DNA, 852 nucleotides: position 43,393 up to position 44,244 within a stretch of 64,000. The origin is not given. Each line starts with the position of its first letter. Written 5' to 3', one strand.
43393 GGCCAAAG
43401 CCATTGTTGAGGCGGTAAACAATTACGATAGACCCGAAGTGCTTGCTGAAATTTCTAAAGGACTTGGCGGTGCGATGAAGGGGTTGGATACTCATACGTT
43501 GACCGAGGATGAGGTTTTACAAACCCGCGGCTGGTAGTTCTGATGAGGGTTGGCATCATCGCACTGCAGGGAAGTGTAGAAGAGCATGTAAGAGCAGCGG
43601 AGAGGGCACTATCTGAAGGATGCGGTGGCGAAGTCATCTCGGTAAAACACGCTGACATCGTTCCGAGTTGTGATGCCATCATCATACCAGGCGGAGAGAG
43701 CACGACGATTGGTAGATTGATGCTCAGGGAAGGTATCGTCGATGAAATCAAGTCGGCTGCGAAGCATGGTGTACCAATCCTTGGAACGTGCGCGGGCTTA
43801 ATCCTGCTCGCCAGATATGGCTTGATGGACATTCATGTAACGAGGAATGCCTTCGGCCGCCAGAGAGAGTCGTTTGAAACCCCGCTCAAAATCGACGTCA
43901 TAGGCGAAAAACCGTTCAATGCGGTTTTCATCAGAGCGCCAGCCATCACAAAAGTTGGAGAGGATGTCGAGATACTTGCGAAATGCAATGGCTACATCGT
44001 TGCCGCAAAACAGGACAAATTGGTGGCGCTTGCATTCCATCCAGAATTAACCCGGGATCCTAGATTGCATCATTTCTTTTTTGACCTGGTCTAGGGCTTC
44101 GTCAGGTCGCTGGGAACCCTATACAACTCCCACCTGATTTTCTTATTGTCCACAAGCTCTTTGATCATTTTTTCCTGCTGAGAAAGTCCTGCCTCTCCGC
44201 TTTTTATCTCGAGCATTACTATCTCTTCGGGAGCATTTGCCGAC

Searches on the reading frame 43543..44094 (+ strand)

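Call 68: search_protein_families(library=pfam, proteins=[window:43543-44094:+], max_evalue=0.00001)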
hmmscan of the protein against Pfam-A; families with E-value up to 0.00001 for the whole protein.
window:43543-44094:+ (183 aa): 3 families
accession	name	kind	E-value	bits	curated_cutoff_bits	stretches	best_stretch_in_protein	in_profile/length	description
PF01174.25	SNO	-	2e-50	171.7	27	1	5-180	1-183/188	SNO glutamine amidotransferase family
PF07685.20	GATase_3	-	1.4e-10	41.6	27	1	30-92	28-91/196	CobB/CobQ-like glutamine amidotransferase domain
PF00117.34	GATase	-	3.4e-08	33.8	22.8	1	41-181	41-185/190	Glutamine amidotransferase class-I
